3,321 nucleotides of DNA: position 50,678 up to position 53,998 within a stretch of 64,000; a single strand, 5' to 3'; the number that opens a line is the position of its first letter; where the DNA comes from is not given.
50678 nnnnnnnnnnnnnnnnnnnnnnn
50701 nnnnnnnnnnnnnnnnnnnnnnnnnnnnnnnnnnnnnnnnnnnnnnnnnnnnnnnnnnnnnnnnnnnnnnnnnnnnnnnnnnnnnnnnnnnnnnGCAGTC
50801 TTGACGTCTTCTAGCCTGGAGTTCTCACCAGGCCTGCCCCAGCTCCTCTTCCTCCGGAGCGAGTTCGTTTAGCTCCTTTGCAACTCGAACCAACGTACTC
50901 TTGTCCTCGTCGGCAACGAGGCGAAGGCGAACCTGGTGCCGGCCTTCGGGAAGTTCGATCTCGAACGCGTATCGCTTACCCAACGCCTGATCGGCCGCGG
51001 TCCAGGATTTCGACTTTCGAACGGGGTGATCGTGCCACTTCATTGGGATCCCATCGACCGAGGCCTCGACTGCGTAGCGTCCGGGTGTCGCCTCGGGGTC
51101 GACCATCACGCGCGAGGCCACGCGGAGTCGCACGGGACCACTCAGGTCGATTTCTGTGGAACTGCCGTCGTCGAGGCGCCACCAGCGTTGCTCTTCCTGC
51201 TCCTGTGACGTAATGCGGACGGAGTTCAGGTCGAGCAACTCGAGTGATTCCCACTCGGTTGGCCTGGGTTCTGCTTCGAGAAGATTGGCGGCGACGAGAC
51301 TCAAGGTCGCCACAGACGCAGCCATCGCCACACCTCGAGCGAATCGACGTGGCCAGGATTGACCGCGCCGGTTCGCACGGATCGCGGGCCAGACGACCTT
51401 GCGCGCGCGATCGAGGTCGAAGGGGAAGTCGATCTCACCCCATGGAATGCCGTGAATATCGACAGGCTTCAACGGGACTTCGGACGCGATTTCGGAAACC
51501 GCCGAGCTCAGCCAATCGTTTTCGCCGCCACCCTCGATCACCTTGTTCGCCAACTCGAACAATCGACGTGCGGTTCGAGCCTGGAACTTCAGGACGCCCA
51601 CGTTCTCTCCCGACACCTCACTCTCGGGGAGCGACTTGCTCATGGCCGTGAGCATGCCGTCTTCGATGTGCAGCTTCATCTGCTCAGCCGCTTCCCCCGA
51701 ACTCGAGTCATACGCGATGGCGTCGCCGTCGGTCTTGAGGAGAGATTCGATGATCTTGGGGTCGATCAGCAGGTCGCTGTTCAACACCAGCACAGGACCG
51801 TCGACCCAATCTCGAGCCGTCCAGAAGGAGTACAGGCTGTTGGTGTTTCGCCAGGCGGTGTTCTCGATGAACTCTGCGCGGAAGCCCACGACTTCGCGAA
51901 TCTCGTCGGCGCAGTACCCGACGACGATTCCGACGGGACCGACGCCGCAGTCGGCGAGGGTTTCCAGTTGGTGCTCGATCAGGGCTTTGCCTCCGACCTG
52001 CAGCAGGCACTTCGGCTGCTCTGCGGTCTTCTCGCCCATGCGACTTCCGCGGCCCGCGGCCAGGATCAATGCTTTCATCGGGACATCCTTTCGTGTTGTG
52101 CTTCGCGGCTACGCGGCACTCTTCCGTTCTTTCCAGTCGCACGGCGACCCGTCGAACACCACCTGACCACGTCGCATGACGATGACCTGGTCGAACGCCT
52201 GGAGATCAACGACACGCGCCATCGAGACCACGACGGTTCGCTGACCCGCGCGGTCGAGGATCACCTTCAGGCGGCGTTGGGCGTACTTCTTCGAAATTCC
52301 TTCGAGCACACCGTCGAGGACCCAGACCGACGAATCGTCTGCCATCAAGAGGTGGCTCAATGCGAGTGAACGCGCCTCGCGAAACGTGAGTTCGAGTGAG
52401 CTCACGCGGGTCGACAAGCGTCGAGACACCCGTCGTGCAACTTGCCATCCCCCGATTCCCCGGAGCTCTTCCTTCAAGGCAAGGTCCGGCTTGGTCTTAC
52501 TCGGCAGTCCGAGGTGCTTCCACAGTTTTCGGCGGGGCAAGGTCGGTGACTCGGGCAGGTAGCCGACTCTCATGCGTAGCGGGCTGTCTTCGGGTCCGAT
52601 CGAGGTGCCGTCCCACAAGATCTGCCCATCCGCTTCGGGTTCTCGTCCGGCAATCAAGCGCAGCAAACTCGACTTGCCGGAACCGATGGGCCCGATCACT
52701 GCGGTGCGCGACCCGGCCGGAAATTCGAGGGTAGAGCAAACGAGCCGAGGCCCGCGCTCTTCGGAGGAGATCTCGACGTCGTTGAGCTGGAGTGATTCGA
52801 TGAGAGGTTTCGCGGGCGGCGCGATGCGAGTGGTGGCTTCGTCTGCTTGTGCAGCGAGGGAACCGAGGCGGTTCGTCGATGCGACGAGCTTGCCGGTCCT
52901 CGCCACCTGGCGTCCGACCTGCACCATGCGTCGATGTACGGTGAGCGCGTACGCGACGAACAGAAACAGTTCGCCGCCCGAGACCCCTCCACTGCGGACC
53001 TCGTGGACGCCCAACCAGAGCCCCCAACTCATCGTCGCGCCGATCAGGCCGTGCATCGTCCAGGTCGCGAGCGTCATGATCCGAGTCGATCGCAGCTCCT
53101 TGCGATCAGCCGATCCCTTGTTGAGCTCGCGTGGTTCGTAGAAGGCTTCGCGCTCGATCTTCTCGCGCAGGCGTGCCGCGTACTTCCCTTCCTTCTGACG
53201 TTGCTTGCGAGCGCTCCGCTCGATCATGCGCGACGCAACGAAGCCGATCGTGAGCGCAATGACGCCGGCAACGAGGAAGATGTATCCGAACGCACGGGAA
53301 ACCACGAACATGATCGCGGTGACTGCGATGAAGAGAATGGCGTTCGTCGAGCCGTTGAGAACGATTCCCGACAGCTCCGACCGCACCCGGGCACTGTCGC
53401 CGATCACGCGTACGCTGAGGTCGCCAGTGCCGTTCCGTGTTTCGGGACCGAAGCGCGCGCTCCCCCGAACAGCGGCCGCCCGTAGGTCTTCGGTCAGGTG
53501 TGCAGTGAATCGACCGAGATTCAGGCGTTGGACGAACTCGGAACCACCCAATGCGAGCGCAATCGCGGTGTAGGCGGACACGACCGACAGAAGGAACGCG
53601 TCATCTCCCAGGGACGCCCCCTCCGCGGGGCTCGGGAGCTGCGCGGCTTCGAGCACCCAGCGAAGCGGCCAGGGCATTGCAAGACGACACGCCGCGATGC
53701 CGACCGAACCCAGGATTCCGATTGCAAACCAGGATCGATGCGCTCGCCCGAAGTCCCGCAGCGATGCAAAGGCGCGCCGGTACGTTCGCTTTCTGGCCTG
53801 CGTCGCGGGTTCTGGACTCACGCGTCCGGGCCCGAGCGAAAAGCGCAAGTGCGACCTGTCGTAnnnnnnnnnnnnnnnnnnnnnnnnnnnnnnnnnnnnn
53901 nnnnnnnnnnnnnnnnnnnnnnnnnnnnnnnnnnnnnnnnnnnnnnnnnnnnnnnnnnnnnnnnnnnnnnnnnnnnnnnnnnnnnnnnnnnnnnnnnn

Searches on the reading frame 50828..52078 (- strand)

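Call 45: search_protein_families(library=pfam, proteins=[window:50828-52078:-], max_evalue=0.001)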
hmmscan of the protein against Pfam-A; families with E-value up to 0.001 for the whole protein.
window:50828-52078:- (417 aa): 3 families
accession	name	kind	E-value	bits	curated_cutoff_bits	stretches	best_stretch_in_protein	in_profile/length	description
PF12804.13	NTP_transf_3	-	1.2e-19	71.5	27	1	3-134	1-131/160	MobA-like NTP transferase domain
PF00483.29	NTP_transferase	-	1.9e-06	28.1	21.2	1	2-109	1-117/245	Nucleotidyl transferase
PF01128.25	IspD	-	1.9e-05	24.9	27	1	2-54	2-52/221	2-C-methyl-D-erythritol 4-phosphate cytidylyltransferase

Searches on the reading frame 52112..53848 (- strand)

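Call 45: search_protein_families(library=pfam, proteins=[window:52112-53848:-], max_evalue=0.001)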
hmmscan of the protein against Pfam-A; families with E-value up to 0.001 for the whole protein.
window:52112-53848:- (579 aa): 2 families
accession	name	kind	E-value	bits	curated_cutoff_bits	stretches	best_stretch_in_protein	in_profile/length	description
PF00005.33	ABC_tran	-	4.3e-12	47.2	25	1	373-453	5-80/137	ABC transporter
PF00664.28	ABC_membrane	-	1.2e-11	45.2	28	1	85-231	43-187/274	ABC transporter transmembrane region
